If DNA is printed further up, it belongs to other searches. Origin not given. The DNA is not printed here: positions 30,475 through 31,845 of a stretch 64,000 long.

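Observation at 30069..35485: Tightly coupled operon joining thiolase, GMC flavoprotein, NHL propeller, an unknown 356-aa protein and the selenoprotein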

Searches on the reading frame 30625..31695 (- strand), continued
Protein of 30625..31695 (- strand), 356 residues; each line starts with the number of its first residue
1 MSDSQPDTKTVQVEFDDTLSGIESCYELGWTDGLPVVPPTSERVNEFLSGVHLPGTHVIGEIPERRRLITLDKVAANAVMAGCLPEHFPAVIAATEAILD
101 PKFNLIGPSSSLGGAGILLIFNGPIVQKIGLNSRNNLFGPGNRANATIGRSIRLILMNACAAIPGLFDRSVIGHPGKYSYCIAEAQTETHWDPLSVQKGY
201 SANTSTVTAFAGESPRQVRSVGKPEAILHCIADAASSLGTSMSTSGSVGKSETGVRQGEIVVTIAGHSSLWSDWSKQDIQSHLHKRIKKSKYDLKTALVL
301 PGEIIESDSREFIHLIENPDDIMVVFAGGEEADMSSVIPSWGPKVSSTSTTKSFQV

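Call 43: fold_search(model_id=the predicted structure, library=pdb)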
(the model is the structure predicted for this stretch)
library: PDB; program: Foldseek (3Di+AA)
matches with E <= 10: 338; with E <= 0.001: 0
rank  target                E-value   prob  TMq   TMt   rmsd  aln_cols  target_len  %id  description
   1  7xky_A                1.3e-03  0.72  0.25  0.29  16.6       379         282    8  Crystal structure of Methanocaldococcus jannaschii two-subunit Fumarate hydratase apo-protein complex (released 2023-02-08)
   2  6unz_E                2.0e-03  0.66  0.25  0.18  19.0       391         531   10  Crystal structure of cytosolic fumarate hydratase from Leishmania major (released 2019-12-04)
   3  6mso_A                4.8e-03  0.54  0.25  0.18  18.5       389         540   10  Crystal structure of mitochondrial fumarate hydratase from Leishmania major in a complex with inhibitor thiomalate (released 2019-01-30)
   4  5l2r_A                1.2e-02  0.44  0.26  0.19  16.8       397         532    9  Crystal structure of fumarate hydratase from Leishmania major (released 2016-08-17)
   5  5hy4_D                2.0e-02  0.41  0.21  0.22  13.0       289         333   13  Structure-function analysis of functionally diverse members of the cyclic amide hydrolase family of Toblerone fold enz (released 2017-02-01)
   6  5hy0_B                2.5e-02  0.30  0.22  0.21  12.9       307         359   13  orotic acid hydrolase (released 2017-02-01)
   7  5hy4_E                4.0e-02  0.25  0.20  0.20  13.0       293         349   13  Structure-function analysis of functionally diverse members of the cyclic amide hydrolase family of Toblerone fold enz (released 2017-02-01)
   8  5hy4_C                4.3e-02  0.25  0.21  0.21  12.2       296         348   13  Structure-function analysis of functionally diverse members of the cyclic amide hydrolase family of Toblerone fold enz (released 2017-02-01)
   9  6mso_C                4.5e-02  0.33  0.28  0.21  17.5       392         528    8  Crystal structure of mitochondrial fumarate hydratase from Leishmania major in a complex with inhibitor thiomalate (released 2019-01-30)
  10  5hy0_D                4.8e-02  0.25  0.22  0.21  13.6       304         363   14  orotic acid hydrolase (released 2017-02-01)
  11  5hwe                  6.1e-02  0.15  0.19  0.18  13.0       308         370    8  high resolution structure of barbiturase (released 2017-02-01)
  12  5t13                  6.5e-02  0.18  0.20  0.19  12.0       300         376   11  Structure of the Cyanuric Acid Hydrolase TrzD Reveals Product Exit Channel (released 2017-04-12)
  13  5hy4_G                7.3e-02  0.25  0.22  0.22  11.6       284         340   14  Structure-function analysis of functionally diverse members of the cyclic amide hydrolase family of Toblerone fold enz (released 2017-02-01)
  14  5hy4_H                7.7e-02  0.20  0.20  0.21  11.8       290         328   14  Structure-function analysis of functionally diverse members of the cyclic amide hydrolase family of Toblerone fold enz (released 2017-02-01)
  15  6unz_B                8.2e-02  0.20  0.26  0.19  16.5       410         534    8  Crystal structure of cytosolic fumarate hydratase from Leishmania major (released 2019-12-04)
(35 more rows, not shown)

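Call 47: search_protein_families(library=pfam, proteins=[P0205, P0226, P0255, P0263, P0191, window:30625-31695:-, P0123], max_evalue=5)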
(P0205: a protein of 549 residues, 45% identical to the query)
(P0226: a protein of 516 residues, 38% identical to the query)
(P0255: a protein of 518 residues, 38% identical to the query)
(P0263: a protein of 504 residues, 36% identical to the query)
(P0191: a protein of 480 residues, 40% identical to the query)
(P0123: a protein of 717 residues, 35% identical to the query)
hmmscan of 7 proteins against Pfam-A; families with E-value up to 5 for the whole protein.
P0205 (549 aa): 5 families
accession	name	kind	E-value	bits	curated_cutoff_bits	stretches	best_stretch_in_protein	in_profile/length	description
PF00578.27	AhpC-TSA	-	6.7e-12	45.9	26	1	7-120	1-120/124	AhpC/TSA family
PF08534.16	Redoxin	-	3.3e-08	33.9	26.6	1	7-122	2-122/148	Redoxin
PF13905.12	Thioredoxin_8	-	2e-05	25.2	27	1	36-120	5-93/94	Thioredoxin-like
PF13728.12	TraF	-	0.087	13.1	23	1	34-117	131-201/224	F plasmid transfer operon protein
PF14595.12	Thioredoxin_9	-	0.1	12.9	25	1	31-102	40-110/129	Thioredoxin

P0226 (516 aa): 1 family
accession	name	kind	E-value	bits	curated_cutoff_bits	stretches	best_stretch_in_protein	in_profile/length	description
PF08534.16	Redoxin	-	0.0012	19.1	26.6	1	29-117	33-134/148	Redoxin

P0255 (518 aa): 3 families
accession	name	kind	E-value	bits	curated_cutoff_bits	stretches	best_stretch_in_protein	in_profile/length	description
PF00578.27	AhpC-TSA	-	1.7e-11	44.6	26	1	4-119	1-121/124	AhpC/TSA family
PF08534.16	Redoxin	-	5.3e-05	23.5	26.6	1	4-120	2-129/148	Redoxin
PF21274.3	Rng_hyd_C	-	0.047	14.4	27.5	1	4-40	4-39/107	Aromatic-ring hydroxylase, C-terminal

P0263 (504 aa): 4 families
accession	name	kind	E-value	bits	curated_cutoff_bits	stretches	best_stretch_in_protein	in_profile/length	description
PF00578.27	AhpC-TSA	-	4.1e-08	33.7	26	1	4-110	5-116/124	AhpC/TSA family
PF08534.16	Redoxin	-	0.00073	19.8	26.6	1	4-109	6-122/148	Redoxin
PF13098.12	Thioredoxin_2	-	0.002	18.8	27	1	27-121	7-93/104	Thioredoxin-like domain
PF13905.12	Thioredoxin_8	-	0.22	12.3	27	1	29-110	5-89/94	Thioredoxin-like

P0191 (480 aa): 0 families

window:30625-31695:- (356 aa): 0 families

P0123 (717 aa): 0 families

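Call 63: predict_structure(alignment_id=A4)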
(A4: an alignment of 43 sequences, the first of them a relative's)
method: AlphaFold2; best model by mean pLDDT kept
length: 561 residues; sequences in the alignment: 43
mean_pLDDT: 91.5   pTM: 0.92
mean pLDDT of the five models: 91.5, 90.9, 90.9, 90.7, 90.4
residues with pLDDT >= 90: 438; 70-90: 87; 50-70: 23; < 50: 13
segments of 3 or more residues with pLDDT < 50: 185-192
pLDDT, mean of each block of 10 residues (from residue 1): 77 77 96 97 95 98 97 93 98 95 96 97 96 92 95 95 97 88 48 49 76 83 89 92 95 95 95 94 97 98 98 95 96 98 93 97 96 93 91 98 98 98 96 98 91 80 98 98 97 87 82 77 94 97 94 95 67
secondary structure, 60 per line:
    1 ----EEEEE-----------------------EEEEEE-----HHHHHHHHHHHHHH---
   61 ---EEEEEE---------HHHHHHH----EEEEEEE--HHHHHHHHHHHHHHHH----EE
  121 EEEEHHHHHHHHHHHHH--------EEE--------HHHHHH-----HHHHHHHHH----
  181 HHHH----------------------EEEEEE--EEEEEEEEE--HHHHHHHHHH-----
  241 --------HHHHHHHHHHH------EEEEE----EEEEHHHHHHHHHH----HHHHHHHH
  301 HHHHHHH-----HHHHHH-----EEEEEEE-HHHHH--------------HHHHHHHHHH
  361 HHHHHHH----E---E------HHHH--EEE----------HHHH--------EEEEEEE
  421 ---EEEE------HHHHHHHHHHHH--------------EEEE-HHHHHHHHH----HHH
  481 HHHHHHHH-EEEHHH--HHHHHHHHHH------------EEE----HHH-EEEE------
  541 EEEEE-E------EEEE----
elements in order: E5-9 E33-38 H44-57 E64-69 H79-85 E90-96 H99-114 E119-124 H125-137 E146-148 H157-162 H168-176 H181-184 E207-212 E215-223 H226-235 H249-259 E266-270 E275-278 H279-288 H293-307 H313-318 E324-330 H332-336 H351-367 H383-386 E389-391 H402-405 E414-420 E424-427 H434-445 E460-463 H465-473 H478-488 E490-492 H498-507 E520-522 E531-534 E541-545 E554-557

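Call 67: fold_search(model_id=the predicted structure, library=pdb)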
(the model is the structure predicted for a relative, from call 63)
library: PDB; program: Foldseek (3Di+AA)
matches with E <= 10: 1517; with E <= 0.001: 5
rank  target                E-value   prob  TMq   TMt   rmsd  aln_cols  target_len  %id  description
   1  3bmx_A                1.0e-04  1.00  0.17  0.16  11.2       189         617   12  Beta-N-hexosaminidase (YbbD) from Bacillus subtilis (released 2008-12-16)
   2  4gyj_A                1.1e-04  1.00  0.17  0.16  11.7       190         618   14  Crystal structure of mutant (D318N) bacillus subtilis family 3 glycoside hydrolase (nagz) in complex with glcnac-murna (released 2012-12-19)
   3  4gyj_B                1.7e-04  1.00  0.17  0.16  11.6       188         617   13  Crystal structure of mutant (D318N) bacillus subtilis family 3 glycoside hydrolase (nagz) in complex with glcnac-murna (released 2012-12-19)
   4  4gyk_B                5.3e-04  0.99  0.16  0.15  11.7       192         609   14  Crystal structure of mutant (D318N) bacillus subtilis family 3 glycoside hydrolase (nagz) in complex with glcnac-murna (released 2012-12-19)
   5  2v9c_A                9.5e-04  1.00  0.18  0.40   6.7       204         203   15  X-ray Crystallographic Structure of a Pseudomonas aeruginosa Azoreductase in Complex with Methyl Red. (released 2007-11-13)
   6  3lk6_D                1.0e-03  1.00  0.18  0.17  11.2       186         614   13  Beta-N-hexosaminidase N318D mutant (YBBD_N318D) from bacillus subtilis (released 2011-05-25)
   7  3lt5_B                1.1e-03  1.00  0.18  0.41   5.8       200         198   12  X-ray Crystallographic structure of a Pseudomonas Aeruginosa Azoreductase in complex with balsalazide (released 2010-05-12)
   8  3lk6_C                1.3e-03  0.99  0.18  0.16  11.2       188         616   14  Beta-N-hexosaminidase N318D mutant (YBBD_N318D) from bacillus subtilis (released 2011-05-25)
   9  9yl5_B                1.3e-03  0.99  0.14  0.43  10.5       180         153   19  Crystal Structure of 6,7-dimethyl-8-ribityllumazine synthase from Bordetella pertussis in complex with 5-amino-6-(D-ri (released 2025-10-22)
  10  3lk6_A                1.3e-03  1.00  0.18  0.17  10.9       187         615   13  Beta-N-hexosaminidase N318D mutant (YBBD_N318D) from bacillus subtilis (released 2011-05-25)
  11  9yl5_A                1.3e-03  0.99  0.14  0.42  10.5       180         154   19  Crystal Structure of 6,7-dimethyl-8-ribityllumazine synthase from Bordetella pertussis in complex with 5-amino-6-(D-ri (released 2025-10-22)
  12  3lk6_B                1.5e-03  0.99  0.18  0.16  11.2       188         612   14  Beta-N-hexosaminidase N318D mutant (YBBD_N318D) from bacillus subtilis (released 2011-05-25)
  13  4n65_A                1.9e-03  1.00  0.19  0.42   6.8       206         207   12  Crystal structure of paAzoR1 bound to anthraquinone-2-sulphonate (released 2014-06-11)
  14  9yl5_C                2.2e-03  0.99  0.15  0.46  10.3       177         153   20  Crystal Structure of 6,7-dimethyl-8-ribityllumazine synthase from Bordetella pertussis in complex with 5-amino-6-(D-ri (released 2025-10-22)
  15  3r6w_A                2.6e-03  1.00  0.18  0.40   6.6       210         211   13  paAzoR1 binding to nitrofurazone (released 2011-08-24)
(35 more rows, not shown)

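Call 68: search_dna_similar(query=window:30625-31695:-, collection=plasmids, mode=protein, max_rows=25)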
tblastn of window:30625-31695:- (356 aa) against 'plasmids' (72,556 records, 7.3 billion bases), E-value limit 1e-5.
Records with a match: 24; places in all: 28; records where one place covers at least 80% of the query: 14.
Best place of each record, by identity: <60% 24.
By first word of the organism name: Neorhizobium 5; Paracoccus 3; Natrinema 2; Variovorax 2; Arthrobacter 1; Halorientalis 1; Roseovarius 1; Haloterrigena 1; Vibrio 1; Embleya 1; and 6 more.
By predicted mobility (MOB-suite, as given by PLSDB): non-mobilizable 18; conjugative 5; mobilizable 1.
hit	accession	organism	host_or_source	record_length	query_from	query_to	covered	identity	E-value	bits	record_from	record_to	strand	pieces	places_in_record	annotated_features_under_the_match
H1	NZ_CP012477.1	Arthrobacter sp. ERGS1:01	single,stream water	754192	1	353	99%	38.5%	7e-65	229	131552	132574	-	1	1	hypothetical protein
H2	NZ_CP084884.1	Natrinema zhouii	pure culture,Salt mine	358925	7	329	91%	38.2%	1e-60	217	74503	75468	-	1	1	hypothetical protein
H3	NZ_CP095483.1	Halorientalis litorea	cell culture,salt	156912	27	348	90%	38.0%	6e-52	192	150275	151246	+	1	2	hypothetical protein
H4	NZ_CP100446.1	Natrinema caseinilyticum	marine sediment,sediment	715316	4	355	99%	33.8%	3e-52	193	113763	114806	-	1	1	hypothetical protein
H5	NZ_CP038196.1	Paracoccus versutus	single cell,soil adjacent to the roots ...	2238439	22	342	90%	36.7%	1e-55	203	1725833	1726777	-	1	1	none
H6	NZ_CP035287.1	Paracoccus versutus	whole organism,soil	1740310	22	342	90%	36.4%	3e-55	201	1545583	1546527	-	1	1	none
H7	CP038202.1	Paracoccus ferrooxidans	single cell,bioreactor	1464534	22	329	87%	37.5%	9e-54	197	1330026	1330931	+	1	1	hypothetical protein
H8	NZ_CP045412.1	Roseovarius sp. THAF8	pure culture,Surface of a polyethylene ...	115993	11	342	93%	33.7%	5e-49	184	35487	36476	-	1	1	hypothetical protein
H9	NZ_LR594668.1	Variovorax sp. SRS16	linuron-contaminated soil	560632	13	352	96%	32.8%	9e-52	191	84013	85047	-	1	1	hypothetical protein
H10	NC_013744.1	Haloterrigena turkmenica DSM 5511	-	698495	12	352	96%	31.2%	4e-43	166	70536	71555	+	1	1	hypothetical protein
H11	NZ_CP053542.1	Vibrio europaeus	Argopecten purpuratus,Shellfish hatchery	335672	14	342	92%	32.2%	3e-38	152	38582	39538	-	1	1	hypothetical protein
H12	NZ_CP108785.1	Embleya sp. NBC_00888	-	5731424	23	342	90%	32.9%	9e-36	145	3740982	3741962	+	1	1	none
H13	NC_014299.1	Halalkalicoccus jeotgali B3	-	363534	27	348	90%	32.6%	1e-44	171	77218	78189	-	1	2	hypothetical protein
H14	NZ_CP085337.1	Haladaptatus halobius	cell culture,saline soil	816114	32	289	72%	37.4%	2e-39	155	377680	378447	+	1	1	hypothetical protein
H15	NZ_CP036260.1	Sporomusa termitida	whole organism,intestinal contents of ...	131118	32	342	87%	28.8%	6e-35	142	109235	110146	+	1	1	hypothetical protein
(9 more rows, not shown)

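Call 69: get_annotated_region(hit=H1, flank=7000)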
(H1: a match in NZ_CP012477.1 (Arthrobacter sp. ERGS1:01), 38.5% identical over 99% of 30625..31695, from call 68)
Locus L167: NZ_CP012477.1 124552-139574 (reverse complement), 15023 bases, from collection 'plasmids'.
description: Arthrobacter sp. ERGS1:01 isolate water plasmid unnamed2, complete sequence
organism: Arthrobacter sp. ERGS1:01 (NCBI taxid 1704044)
taxonomy: Bacteria; Actinomycetota; Actinomycetes; Micrococcales; Micrococcaceae; Arthrobacter; Arthrobacter sp. ERGS1:01
host: -; source: single,stream water; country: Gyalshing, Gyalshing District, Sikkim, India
typing (MOB-suite, as given by PLSDB): non-mobilizable
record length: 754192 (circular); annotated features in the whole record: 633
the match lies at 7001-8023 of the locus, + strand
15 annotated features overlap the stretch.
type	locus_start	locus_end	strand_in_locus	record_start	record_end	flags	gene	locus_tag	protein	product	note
CDS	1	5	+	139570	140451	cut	-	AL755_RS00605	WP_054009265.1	LysR family transcriptional regulator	GO:0006355 - regulation of DNA-templated transcription [Evidence IEA]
CDS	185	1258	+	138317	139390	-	-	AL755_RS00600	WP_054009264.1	ABC transporter substrate-binding protein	-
CDS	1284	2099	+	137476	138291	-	-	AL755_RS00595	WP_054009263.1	ABC transporter ATP-binding protein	GO:0006810 - transport [Evidence IEA]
CDS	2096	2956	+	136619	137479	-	-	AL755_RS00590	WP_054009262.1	ABC transporter permease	-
CDS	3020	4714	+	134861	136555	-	-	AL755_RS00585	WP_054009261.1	CocE/NonD family hydrolase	GO:0008152 - metabolic process [Evidence IEA]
CDS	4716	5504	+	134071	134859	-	-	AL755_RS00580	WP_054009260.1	phosphosulfolactate synthase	-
CDS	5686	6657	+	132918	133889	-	trxB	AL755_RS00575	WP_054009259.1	thioredoxin-disulfide reductase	-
CDS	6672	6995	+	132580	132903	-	trxA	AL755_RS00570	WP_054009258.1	thioredoxin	-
CDS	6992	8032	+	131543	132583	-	-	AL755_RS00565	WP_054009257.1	hypothetical protein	-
CDS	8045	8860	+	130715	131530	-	-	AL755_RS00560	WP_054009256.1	UGSC family (seleno)protein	-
CDS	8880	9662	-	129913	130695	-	-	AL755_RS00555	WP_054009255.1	glycerophosphodiester phosphodiesterase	-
CDS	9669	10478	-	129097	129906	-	-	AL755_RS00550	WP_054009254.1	HAD family hydrolase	-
CDS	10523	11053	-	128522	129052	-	-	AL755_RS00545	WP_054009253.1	YbhB/YbcL family Raf kinase inhibitor-like protein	GO:0008150 - biological_process [Evidence IEA]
CDS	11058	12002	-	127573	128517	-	-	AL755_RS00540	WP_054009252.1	carbohydrate kinase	GO:0005975 - carbohydrate metabolic process [Evidence IEA]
CDS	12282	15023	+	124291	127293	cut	-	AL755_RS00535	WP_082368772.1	discoidin domain-containing protein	-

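Call 70: get_annotated_region(hit=H2, flank=7000)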
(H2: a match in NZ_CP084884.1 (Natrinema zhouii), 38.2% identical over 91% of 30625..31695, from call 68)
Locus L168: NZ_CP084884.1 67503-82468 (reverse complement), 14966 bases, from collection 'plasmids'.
description: Natrinema zhouii strain YPL30 plasmid unnamed3, complete sequence
organism: Natrinema zhouii (NCBI taxid 1710539)
taxonomy: Archaea; Euryarchaeota; Halobacteria; Halobacteriales; Natrialbaceae; Natrinema; Natrinema zhouii
host: -; source: pure culture,Salt mine; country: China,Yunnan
typing (MOB-suite, as given by PLSDB): non-mobilizable; mating-pair formation MPF_T
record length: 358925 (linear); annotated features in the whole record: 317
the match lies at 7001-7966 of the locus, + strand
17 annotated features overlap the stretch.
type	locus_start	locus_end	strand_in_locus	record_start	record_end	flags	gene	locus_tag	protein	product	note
CDS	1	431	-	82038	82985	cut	-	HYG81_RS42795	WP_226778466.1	tripartite tricarboxylate transporter substrate-binding protein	-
CDS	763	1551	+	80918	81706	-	-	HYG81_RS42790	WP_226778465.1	enoyl-CoA hydratase-related protein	-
CDS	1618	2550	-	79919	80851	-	-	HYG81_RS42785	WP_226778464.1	hydroxymethylglutaryl-CoA lyase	-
CDS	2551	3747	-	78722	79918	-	-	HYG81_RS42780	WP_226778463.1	CoA transferase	-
CDS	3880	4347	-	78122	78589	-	-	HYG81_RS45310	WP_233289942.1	phosphosulfolactate synthase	-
CDS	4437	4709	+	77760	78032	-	-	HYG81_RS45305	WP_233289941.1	hypothetical protein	-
CDS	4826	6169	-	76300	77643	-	-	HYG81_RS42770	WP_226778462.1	adenylosuccinate lyase family protein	-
CDS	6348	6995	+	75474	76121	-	-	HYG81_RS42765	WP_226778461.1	UGSC family (seleno)protein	-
CDS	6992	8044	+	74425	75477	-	-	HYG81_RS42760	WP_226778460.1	hypothetical protein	-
CDS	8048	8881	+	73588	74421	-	-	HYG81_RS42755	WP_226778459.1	DUF6282 family protein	-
CDS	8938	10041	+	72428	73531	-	-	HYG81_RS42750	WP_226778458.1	amidohydrolase family protein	-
CDS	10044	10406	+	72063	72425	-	-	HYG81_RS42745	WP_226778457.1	Rieske (2Fe-2S) protein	-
CDS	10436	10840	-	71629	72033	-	-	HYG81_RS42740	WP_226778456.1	hypothetical protein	-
CDS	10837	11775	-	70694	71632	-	-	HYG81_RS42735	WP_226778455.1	isocitrate lyase/PEP mutase family protein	-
CDS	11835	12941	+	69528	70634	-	-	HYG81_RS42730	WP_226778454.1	alcohol dehydrogenase catalytic domain-containing protein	-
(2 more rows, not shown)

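Call 71: get_annotated_region(hit=H9, flank=7000)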
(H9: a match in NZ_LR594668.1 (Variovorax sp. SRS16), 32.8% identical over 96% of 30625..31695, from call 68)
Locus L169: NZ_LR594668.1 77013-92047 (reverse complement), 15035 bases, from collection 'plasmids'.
description: Variovorax sp. SRS16 plasmid 3
organism: Variovorax sp. SRS16 (NCBI taxid 282217)
taxonomy: Bacteria; Pseudomonadota; Betaproteobacteria; Burkholderiales; Comamonadaceae; Variovorax; Variovorax sp. SRS16
host: -; source: linuron-contaminated soil; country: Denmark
typing (MOB-suite, as given by PLSDB): non-mobilizable
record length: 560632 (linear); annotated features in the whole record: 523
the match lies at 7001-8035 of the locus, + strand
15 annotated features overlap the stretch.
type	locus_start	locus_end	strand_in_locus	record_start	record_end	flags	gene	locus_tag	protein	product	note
CDS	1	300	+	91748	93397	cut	-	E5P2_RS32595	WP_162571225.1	GMC family oxidoreductase N-terminal domain-containing protein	-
CDS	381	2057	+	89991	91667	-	-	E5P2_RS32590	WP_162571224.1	GMC family oxidoreductase N-terminal domain-containing protein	-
CDS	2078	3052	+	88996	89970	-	-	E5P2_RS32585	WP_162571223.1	tripartite tricarboxylate transporter substrate binding protein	-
CDS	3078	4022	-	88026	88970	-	-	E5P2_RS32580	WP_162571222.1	LysR family transcriptional regulator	-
CDS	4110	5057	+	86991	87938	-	trxB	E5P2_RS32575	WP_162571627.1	thioredoxin-disulfide reductase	-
CDS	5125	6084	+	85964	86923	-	-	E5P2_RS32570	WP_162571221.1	tripartite tricarboxylate transporter substrate binding protein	-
CDS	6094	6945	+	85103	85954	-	-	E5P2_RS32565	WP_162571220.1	SDR family NAD(P)-dependent oxidoreductase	-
CDS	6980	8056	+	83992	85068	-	-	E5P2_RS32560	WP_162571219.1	hypothetical protein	-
CDS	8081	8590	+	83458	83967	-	-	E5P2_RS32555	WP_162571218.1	hypothetical protein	-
CDS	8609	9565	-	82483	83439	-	-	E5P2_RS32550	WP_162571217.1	LysR substrate-binding domain-containing protein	-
CDS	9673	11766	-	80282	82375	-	-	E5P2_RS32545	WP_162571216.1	acetate--CoA ligase family protein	-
CDS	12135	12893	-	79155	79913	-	-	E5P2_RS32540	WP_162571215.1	SDR family oxidoreductase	-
CDS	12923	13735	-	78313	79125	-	-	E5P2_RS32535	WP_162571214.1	alpha/beta hydrolase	-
CDS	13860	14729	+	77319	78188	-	-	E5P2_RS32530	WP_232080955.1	sigma-54 factor interaction domain-containing protein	-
CDS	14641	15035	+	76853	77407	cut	-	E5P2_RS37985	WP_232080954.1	helix-turn-helix domain-containing protein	-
